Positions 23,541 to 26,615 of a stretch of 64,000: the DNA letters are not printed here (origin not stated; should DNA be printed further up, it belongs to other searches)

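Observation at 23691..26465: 924-aa polytopic membrane protein combining a bacterial-type PH domain, a poly-lysine tract encoded by a 30-nt DNA repeat, and a large acidic ectodomain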

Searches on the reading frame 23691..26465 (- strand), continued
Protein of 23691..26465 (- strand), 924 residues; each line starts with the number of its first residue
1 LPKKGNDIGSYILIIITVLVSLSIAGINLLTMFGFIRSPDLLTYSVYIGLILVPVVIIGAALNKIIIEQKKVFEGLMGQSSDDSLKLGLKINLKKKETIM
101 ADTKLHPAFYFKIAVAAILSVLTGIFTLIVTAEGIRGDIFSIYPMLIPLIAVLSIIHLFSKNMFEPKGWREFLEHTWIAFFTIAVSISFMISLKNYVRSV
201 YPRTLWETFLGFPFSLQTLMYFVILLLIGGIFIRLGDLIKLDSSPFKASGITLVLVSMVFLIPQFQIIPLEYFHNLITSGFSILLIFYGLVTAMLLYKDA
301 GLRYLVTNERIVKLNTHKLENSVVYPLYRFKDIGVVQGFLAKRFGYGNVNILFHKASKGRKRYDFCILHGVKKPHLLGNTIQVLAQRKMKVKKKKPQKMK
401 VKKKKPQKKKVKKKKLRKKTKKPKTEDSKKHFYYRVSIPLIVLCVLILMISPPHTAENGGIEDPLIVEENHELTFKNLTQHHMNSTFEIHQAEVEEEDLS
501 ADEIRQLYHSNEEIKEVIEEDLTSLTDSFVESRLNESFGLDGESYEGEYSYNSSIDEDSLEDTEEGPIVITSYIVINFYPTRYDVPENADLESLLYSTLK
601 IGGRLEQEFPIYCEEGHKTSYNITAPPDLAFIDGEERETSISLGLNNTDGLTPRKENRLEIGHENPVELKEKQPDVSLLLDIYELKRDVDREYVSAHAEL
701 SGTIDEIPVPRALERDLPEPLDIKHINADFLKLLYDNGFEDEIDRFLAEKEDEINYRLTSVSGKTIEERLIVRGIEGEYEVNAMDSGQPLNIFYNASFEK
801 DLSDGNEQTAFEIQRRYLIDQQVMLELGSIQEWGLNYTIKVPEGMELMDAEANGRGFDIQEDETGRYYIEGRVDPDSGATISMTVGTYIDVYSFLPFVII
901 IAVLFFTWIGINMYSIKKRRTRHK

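Call 25: predict_structure(alignment_id=A1)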
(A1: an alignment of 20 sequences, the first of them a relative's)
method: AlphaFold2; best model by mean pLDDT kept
length: 924 residues; sequences in the alignment: 20
mean_pLDDT: 75.2   pTM: 0.48
mean pLDDT of the five models: 75.2, 74.5, 69.1, 68.4, 68.3
residues with pLDDT >= 90: 103; 70-90: 585; 50-70: 124; < 50: 112
segments of 3 or more residues with pLDDT < 50: 1-6, 75-91, 395-435, 446-464, 804-816, 919-924
pLDDT, mean of each block of 10 residues (from residue 1): 50 73 79 68 77 81 71 47 37 65 81 86 84 57 71 82 71 82 80 73 62 69 86 76 68 80 63 83 89 83 80 73 80 79 82 68 75 85 82 49 41 39 36 47 46 29 60 90 91 77 84 84 88 86 81 88 84 91 85 91 89 86 91 86 85 85 87 82 70 80 88 82 90 91 91 87 79 86 86 86 46 41 80 88 81 86 88 87 72 69 86 63 33
secondary structure, 60 per line:
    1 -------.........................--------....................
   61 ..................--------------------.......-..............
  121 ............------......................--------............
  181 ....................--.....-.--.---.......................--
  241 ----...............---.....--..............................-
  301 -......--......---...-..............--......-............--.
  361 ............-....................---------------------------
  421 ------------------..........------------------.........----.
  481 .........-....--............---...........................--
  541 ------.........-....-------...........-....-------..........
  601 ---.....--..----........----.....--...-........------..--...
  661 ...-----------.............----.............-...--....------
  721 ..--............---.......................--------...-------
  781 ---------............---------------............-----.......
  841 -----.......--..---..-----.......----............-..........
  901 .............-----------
elements in order (helices of 4 or more, strands of 3 or more residues): H8-32 H41-78 E99-105 H107-132 H139-160 H169-200 H203-207 H216-238 H245-259 H263-267 H270-299 E302-307 E310-315 E323-326 E330-336 H339-344 E346-357 E360-372 H374-393 H439-448 E467-475 E480-489 E491-494 E497-500 H501-508 H512-538 E547-555 H557-560 E568-578 H580-583 H591-600 E604-608 E617-624 E629-633 E636-638 E640-647 E658-663 E675-687 E692-704 E706-708 H711-714 E725-727 H728-736 H740-762 E771-773 E790-801 E817-828 E834-840 E846-852 E867-873 E878-889 H891-913

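Call 28: fold_search(model_id=the predicted structure, library=pdb)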
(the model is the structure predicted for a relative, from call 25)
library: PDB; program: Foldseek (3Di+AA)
matches with E <= 10: 463; with E <= 0.001: 4
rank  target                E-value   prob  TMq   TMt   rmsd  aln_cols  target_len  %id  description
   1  6c26_1                1.5e-05  1.00  0.13  0.23  26.4       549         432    9  The Cryo-EM structure of a eukaryotic oligosaccharyl transferase complex (released 2018-01-31)
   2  6s7o_E                3.7e-04  0.91  0.11  0.16  26.0       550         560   10  Cryo-EM structure of human oligosaccharyltransferase complex OST-A (released 2019-12-18)
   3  8pn9_E                6.3e-04  0.90  0.11  0.16  28.3       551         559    9  Structure of human oligosaccharyltransferase OST-A complex bound to NGI-1 (released 2024-05-08)
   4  8agb_E                8.7e-04  0.96  0.12  0.23  26.4       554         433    9  Structure of yeast oligosaccharylransferase complex with lipid-linked oligosaccharide bound (released 2022-12-07)
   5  7oci_A                1.0e-03  0.93  0.12  0.22  26.4       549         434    9  Cryo-EM structure of yeast Ost6p containing oligosaccharyltransferase complex (released 2022-02-16)
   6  8b6l_O                1.0e-03  0.80  0.10  0.15  24.8       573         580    9  Subtomogram average of the human Sec61-TRAP-OSTA-translocon (released 2022-12-07)
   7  2cay_B                1.9e-03  1.00  0.08  0.51   3.8        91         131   20  Vps36 N-terminal PH domain (released 2006-04-07)
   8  6s7t_E                1.9e-03  0.80  0.11  0.20  26.7       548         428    9  Cryo-EM structure of human oligosaccharyltransferase complex OST-B (released 2019-12-18)
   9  2cay_A                6.0e-03  1.00  0.08  0.50   4.2        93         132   16  Vps36 N-terminal PH domain (released 2006-04-07)
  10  4mdr_A                2.2e-02  0.72  0.08  0.24  16.0       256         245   10  Crystal structure of adaptor protein complex 4 (AP-4) mu4 subunit C-terminal domain D190A mutant, in complex with a so (released 2014-03-12)
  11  1txd                  3.1e-02  0.47  0.07  0.18  23.1       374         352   11  Crystal Structure of the DH/PH domains of Leukemia-associated RhoGEF (released 2004-09-21)
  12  8ujw                  3.3e-02  1.00  0.08  0.38   3.4        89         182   16  Crystal structure of the KETc7 antigen from Taenia solium (released 2023-11-01)
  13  8fso                  3.3e-02  0.75  0.07  0.16  20.3       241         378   10  Crystal structure of integrin beta-6 tail bound to the FERM-folded talin head domain (released 2024-10-16)
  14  6v97_B                4.3e-02  0.72  0.07  0.14  17.0       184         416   11  Kindlin-3 double deletion mutant short form (released 2020-07-22)
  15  3kd4_A                4.8e-02  0.08  0.07  0.12  30.9       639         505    8  CRYSTAL STRUCTURE OF A PUTATIVE PROTEASE (BDI_1141) FROM PARABACTEROIDES DISTASONIS ATCC 8503 AT 2.00 A RESOLUTION (released 2009-11-24)
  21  3dcx_B                7.0e-02  1.00  0.07  0.47   4.5        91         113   13  Crystal structure of a duf1696 family protein with a pleckstrin-homology domain (shew_0819) from shewanella loihica pv (released 2008-07-29)
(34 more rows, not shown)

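Call 29: search_protein_representatives(alignment_id=A1)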
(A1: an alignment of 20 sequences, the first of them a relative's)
Query: 20 sequences, 910 profile positions. Proteins with E-value up to 0.001 (for the whole library): 241; up to 1e-10: 162; up to 1e-30: 43. The best 150 are listed.
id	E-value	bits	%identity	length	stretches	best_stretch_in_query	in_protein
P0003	0.0e+00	1359.4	-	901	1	1-908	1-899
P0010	0.0e+00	1298.5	-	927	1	1-908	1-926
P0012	0.0e+00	1250.9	-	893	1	1-906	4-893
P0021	0.0e+00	1193.6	-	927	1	5-907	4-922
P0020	0.0e+00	1151.5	-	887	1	2-907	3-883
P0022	0.0e+00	1146.2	-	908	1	7-906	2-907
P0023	4.6e-198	677.0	-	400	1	19-417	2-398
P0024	1.4e-155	536.5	-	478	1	442-907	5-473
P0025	1.0e-53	199.4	-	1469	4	382-783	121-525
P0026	2.8e-50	188.0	-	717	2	580-904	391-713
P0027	6.0e-50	186.9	-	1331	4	427-790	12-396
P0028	1.4e-47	179.0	-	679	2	430-772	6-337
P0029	5.7e-46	173.7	-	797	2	412-778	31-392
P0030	1.2e-43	166.1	-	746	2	582-902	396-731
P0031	1.3e-43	165.9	-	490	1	429-906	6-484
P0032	6.4e-40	153.7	-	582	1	453-906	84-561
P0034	2.8e-39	151.6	-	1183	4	536-892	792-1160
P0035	3.4e-39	151.3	-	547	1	451-907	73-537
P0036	5.7e-39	150.6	-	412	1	87-387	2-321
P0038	1.6e-37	145.8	-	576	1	452-907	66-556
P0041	5.0e-37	144.1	-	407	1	17-409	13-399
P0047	5.5e-35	137.4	-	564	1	451-908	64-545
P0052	1.9e-33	132.3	-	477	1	90-409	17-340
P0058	5.4e-31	124.2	-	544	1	431-893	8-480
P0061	2.4e-30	122.1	-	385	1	24-407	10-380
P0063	4.0e-30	121.3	-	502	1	431-906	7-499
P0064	5.7e-30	120.8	-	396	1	82-389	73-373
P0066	1.4e-28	116.2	-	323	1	92-390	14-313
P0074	1.8e-26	109.2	-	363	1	93-393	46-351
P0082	6.5e-25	104.1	-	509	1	447-894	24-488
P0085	8.5e-25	103.7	-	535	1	425-908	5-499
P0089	5.9e-24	100.9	-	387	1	93-389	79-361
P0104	7.9e-22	93.9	-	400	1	92-401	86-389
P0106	1.3e-21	93.1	-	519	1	92-385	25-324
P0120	4.5e-19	84.7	-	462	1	93-400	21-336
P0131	1.0e-17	80.3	-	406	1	187-396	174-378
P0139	2.0e-16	76.0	-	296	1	138-392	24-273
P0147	4.1e-15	71.6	-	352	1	91-390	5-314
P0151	8.8e-15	70.5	-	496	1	162-395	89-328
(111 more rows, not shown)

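Call 30: search_protein_families(library=pfam, proteins=[P0031, P0026, P0025, P0036, P0041, P0052, P0061, P0028, P0035, P0064], max_evalue=0.1)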
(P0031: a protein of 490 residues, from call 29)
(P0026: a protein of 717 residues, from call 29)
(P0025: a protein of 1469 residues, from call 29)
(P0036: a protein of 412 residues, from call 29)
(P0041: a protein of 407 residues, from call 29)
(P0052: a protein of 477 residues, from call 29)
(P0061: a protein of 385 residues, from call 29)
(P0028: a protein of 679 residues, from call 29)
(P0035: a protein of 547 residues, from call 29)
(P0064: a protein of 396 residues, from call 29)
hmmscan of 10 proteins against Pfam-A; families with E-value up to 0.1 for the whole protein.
P0031 (490 aa): 1 family
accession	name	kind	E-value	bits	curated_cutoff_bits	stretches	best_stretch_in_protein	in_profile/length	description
PF06341.16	DUF1056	-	0.001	19.8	22.2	1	445-481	24-60/64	Protein of unknown function (DUF1056)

P0026 (717 aa): 3 families
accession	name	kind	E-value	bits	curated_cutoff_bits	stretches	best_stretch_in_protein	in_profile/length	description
PF06341.16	DUF1056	-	0.00043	21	22.2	1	676-714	24-63/64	Protein of unknown function (DUF1056)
PF18211.6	Csm1_B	-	0.049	14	26.4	0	317-353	55-91/94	Csm1 subunit domain B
PF11136.13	DUF2889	-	0.063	13.9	25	0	49-114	50-115/123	Protein of unknown function (DUF2889)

P0025 (1469 aa): 0 families

P0036 (412 aa): 2 families
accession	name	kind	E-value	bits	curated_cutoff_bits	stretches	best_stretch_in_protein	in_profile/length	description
PF03703.20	bPH_2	-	1.6e-06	28.7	22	1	233-282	4-53/78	Bacterial PH domain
PF14470.12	bPH_3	-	0.00017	22.5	23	1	234-276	24-68/95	Bacterial PH domain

P0041 (407 aa): 2 families
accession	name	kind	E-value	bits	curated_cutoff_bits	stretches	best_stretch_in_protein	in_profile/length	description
PF03703.20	bPH_2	-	7.9e-06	26.5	22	1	298-365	5-71/78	Bacterial PH domain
PF14470.12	bPH_3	-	4.5e-05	24.3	23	1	299-341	25-69/95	Bacterial PH domain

P0052 (477 aa): 2 families
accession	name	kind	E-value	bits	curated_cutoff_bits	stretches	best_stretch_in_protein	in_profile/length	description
PF03703.20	bPH_2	-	0.0001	22.9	22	1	231-281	4-54/78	Bacterial PH domain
PF14470.12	bPH_3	-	0.012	16.5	23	1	231-272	23-66/95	Bacterial PH domain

P0061 (385 aa): 2 families
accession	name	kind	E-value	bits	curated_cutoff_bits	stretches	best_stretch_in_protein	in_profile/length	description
PF03703.20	bPH_2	-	1.3e-07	32.2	22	1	282-345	5-65/78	Bacterial PH domain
PF14470.12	bPH_3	-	0.0079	17.1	23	1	283-324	25-68/95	Bacterial PH domain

P0028 (679 aa): 1 family
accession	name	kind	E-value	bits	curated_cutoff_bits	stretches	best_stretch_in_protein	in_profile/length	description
PF04152.19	Mre11_DNA_bind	-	0.069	13.7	25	0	501-568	31-93/178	Mre11 DNA-binding presumed domain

P0035 (547 aa): 0 families

P0064 (396 aa): 4 families
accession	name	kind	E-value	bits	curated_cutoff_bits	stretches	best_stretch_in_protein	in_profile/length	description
PF03703.20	bPH_2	-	1.3e-09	38.6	22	1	291-364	4-76/78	Bacterial PH domain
PF14470.12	bPH_3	-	0.00086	20.2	23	1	292-341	24-68/95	Bacterial PH domain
PF09574.15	DUF2374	-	0.0019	18.4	27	1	7-29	8-30/42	Protein of unknown function (Duf2374)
PF24649.1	DUF7642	-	0.033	14.6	27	1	310-368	33-93/100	Domain of unknown function (DUF7642)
